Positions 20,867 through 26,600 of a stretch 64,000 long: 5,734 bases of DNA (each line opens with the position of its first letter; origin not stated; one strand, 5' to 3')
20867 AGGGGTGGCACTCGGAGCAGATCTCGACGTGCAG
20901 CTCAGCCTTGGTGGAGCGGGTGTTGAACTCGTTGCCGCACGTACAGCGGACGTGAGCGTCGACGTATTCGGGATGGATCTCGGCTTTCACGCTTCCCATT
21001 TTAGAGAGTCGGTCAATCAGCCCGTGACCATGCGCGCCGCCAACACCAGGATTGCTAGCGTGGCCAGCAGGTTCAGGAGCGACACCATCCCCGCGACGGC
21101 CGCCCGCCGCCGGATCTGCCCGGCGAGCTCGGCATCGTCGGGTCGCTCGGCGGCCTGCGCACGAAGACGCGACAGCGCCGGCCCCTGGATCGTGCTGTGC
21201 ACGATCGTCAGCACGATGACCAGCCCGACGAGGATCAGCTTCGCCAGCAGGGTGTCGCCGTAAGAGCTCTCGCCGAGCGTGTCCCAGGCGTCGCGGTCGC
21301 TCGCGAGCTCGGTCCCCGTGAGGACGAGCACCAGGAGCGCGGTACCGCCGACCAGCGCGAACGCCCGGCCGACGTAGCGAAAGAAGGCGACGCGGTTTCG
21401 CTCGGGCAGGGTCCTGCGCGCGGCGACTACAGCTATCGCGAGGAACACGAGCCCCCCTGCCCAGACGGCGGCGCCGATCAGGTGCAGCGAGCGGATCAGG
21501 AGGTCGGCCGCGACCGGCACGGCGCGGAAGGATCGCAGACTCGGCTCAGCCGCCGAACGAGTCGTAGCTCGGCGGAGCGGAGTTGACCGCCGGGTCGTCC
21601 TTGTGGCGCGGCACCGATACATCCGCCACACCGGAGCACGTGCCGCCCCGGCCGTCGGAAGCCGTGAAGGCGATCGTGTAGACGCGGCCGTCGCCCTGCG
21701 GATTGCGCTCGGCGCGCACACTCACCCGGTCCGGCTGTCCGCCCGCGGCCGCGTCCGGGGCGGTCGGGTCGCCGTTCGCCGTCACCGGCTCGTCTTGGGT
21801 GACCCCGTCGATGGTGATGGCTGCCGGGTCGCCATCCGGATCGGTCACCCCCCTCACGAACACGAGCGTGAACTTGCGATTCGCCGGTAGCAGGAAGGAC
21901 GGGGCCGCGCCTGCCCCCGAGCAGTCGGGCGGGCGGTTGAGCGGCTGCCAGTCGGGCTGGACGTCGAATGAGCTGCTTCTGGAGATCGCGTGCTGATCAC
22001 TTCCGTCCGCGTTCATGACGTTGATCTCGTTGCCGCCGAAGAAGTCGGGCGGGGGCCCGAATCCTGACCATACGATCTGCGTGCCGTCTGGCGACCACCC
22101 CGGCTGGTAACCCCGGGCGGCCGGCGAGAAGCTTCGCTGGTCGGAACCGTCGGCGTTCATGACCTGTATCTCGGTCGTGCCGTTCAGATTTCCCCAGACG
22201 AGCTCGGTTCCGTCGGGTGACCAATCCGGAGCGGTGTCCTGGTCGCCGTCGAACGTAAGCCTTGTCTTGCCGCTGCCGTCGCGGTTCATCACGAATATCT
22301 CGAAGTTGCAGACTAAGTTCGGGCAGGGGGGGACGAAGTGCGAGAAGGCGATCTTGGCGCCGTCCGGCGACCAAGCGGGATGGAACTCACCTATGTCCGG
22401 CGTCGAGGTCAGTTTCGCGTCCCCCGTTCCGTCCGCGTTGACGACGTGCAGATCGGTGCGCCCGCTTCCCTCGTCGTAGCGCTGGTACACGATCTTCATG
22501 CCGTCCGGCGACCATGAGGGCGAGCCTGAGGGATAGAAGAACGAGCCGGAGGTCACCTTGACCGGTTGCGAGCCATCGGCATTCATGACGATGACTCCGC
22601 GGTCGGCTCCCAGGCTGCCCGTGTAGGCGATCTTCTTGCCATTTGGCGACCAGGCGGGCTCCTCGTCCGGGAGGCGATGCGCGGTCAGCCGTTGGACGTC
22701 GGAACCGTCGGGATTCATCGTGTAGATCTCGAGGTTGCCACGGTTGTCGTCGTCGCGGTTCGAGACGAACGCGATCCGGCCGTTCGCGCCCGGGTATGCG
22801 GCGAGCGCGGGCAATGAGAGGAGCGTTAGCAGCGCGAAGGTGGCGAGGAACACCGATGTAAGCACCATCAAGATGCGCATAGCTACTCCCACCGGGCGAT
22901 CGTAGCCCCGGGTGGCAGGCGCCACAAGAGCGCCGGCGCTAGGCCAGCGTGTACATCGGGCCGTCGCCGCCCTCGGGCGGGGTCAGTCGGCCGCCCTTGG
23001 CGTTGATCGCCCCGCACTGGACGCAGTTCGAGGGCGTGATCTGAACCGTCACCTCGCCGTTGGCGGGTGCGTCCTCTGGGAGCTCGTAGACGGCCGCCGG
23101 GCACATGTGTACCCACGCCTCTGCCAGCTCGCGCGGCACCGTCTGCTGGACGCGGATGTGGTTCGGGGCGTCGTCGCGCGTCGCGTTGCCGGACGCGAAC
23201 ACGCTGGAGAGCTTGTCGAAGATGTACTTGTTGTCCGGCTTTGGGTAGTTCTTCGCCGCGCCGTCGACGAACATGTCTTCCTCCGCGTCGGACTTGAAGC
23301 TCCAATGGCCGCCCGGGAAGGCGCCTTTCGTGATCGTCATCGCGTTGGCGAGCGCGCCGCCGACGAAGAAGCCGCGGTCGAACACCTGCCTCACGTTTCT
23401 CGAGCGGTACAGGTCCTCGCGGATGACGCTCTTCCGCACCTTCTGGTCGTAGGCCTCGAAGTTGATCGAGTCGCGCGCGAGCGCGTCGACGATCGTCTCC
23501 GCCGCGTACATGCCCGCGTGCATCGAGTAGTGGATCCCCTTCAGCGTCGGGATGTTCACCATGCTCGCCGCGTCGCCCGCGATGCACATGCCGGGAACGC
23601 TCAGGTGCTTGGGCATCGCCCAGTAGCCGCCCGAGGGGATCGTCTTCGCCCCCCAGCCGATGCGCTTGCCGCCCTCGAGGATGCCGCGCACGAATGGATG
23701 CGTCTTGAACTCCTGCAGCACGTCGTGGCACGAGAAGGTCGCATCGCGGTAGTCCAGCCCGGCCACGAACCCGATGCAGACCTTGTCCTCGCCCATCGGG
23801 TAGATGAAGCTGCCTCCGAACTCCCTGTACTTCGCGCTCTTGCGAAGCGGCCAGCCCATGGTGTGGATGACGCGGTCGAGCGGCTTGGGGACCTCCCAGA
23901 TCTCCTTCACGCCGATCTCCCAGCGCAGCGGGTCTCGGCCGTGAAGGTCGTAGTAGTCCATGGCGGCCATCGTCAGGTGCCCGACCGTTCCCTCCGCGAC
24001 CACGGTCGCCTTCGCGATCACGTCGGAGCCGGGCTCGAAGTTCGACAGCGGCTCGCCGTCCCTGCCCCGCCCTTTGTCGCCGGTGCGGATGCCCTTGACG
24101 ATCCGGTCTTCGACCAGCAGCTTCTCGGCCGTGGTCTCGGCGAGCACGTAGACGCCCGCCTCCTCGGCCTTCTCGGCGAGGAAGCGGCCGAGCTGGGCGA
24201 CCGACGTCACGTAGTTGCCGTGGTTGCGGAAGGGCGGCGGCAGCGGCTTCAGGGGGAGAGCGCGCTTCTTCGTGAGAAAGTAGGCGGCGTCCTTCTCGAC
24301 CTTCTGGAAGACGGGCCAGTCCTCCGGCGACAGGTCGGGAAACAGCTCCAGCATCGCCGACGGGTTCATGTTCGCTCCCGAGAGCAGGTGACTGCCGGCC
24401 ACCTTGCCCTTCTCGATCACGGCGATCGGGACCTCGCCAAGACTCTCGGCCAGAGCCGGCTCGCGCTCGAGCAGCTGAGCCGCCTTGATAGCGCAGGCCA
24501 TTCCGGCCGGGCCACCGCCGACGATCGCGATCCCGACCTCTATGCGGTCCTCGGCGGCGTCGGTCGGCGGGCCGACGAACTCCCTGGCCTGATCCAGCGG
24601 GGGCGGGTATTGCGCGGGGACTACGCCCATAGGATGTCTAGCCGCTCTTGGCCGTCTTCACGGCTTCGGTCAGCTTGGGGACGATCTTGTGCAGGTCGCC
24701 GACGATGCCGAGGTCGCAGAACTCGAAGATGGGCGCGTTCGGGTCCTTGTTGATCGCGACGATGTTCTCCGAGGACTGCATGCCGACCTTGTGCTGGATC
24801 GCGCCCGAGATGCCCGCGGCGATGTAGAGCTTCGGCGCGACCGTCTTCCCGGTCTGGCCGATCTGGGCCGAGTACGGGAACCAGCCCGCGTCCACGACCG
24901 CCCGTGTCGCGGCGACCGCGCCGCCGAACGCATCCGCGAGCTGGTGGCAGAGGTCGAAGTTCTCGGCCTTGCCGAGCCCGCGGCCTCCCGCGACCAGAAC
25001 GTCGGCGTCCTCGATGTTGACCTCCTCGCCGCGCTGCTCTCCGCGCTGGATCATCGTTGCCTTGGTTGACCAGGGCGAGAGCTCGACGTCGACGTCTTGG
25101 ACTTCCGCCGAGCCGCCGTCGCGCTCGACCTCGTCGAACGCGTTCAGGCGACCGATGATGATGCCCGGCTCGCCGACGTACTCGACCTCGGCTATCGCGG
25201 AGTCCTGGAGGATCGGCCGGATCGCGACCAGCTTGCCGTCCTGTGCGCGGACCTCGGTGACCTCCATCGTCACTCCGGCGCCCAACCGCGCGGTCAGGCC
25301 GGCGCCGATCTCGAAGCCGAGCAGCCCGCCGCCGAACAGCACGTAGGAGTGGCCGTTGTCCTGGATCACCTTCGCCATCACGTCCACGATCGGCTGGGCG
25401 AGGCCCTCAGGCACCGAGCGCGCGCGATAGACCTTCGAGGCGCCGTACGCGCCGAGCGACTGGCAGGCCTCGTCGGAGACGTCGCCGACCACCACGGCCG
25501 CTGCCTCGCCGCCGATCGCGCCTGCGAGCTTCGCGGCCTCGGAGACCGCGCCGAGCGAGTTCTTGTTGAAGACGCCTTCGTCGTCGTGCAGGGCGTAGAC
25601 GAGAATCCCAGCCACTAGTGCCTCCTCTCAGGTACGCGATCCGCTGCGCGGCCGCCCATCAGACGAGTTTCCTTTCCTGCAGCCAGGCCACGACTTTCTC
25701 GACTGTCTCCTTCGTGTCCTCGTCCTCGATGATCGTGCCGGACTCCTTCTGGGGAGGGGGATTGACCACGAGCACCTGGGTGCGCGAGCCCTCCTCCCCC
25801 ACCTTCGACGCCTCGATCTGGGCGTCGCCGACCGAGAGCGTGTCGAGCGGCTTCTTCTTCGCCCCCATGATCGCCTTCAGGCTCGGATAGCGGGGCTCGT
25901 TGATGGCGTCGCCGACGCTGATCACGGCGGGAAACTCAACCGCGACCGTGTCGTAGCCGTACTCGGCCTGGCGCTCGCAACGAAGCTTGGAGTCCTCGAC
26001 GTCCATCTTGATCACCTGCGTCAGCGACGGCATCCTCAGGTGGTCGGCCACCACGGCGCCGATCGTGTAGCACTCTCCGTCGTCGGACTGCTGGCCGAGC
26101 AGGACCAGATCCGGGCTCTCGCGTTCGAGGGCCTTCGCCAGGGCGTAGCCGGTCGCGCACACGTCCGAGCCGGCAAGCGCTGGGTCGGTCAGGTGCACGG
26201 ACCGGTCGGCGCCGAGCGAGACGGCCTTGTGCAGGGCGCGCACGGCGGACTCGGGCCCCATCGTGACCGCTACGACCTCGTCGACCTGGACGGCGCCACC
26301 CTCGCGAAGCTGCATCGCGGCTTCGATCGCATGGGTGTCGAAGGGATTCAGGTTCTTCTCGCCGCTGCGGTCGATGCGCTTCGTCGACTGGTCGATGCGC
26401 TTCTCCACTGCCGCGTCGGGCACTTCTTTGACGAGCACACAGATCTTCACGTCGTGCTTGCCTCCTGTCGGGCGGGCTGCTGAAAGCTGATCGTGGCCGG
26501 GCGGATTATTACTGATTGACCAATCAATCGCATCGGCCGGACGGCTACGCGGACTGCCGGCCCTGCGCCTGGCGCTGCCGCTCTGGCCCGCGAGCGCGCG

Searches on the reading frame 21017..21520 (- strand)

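Call 55: search_protein_families(library=pfam, proteins=[window:21017-21520:-], max_evalue=0.00001)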
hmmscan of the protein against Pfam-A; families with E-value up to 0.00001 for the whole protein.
window:21017-21520:- (167 aa): 1 family
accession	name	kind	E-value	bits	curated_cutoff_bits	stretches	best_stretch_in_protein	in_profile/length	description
PF05425.18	CopD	-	2.1e-07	31.7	32.1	1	51-154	4-102/105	Copper resistance protein D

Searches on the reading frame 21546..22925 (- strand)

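Call 55: search_protein_families(library=pfam, proteins=[window:21546-22925:-], max_evalue=0.00001)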
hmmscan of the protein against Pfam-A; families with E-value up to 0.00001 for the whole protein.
window:21546-22925:- (459 aa): 1 family
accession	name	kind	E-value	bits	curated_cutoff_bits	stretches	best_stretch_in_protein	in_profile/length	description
PF07676.18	PD40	-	6.4e-28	96.5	20.9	1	78-103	2-27/38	WD40-like Beta Propeller Repeat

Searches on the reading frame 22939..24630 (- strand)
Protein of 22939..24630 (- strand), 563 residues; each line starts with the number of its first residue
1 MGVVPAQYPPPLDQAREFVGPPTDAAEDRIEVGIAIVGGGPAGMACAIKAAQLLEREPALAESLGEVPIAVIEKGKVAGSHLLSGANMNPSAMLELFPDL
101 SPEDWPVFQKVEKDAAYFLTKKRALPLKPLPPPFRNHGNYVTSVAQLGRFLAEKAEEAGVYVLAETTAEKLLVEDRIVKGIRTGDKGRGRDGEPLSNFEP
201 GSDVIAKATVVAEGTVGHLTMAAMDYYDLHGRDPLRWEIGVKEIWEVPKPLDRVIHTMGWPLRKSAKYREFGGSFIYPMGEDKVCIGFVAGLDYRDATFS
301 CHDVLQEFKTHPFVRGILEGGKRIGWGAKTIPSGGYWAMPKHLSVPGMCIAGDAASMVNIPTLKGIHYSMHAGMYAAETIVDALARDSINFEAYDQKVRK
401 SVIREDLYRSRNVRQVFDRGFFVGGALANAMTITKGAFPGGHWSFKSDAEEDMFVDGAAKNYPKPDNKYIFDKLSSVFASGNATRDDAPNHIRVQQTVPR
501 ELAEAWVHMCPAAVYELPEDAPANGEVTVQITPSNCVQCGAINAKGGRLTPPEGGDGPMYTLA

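Call 56: search_protein_families(library=pfam, proteins=[window:22939-24630:-], max_evalue=0.00001)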
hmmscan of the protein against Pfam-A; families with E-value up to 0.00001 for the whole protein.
window:22939-24630:- (563 aa): 3 families
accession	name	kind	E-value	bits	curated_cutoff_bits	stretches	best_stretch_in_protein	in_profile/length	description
PF21162.3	ETFQO_UQ-bd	-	1.3e-24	87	27.7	1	237-331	1-96/96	ETF-QO, ubiquinone-binding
PF05187.19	Fer4_ETF_QO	-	2.2e-12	47.5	24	1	469-561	3-104/104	Electron transfer flavoprotein-ubiquinone oxidoreductase, 4Fe-4S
PF01266.30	DAO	-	1.2e-06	28.8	27.9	0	117-292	117-272/353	FAD dependent oxidoreductase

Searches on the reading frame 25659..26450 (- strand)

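Call 56: search_protein_families(library=pfam, proteins=[window:25659-26450:-], max_evalue=0.00001)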
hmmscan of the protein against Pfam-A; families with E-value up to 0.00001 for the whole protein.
window:25659-26450:- (263 aa): 1 family
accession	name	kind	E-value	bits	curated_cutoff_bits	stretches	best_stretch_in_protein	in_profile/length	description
PF01012.27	ETF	-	1.9e-38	132.5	26.7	1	26-209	4-180/181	Electron transfer flavoprotein domain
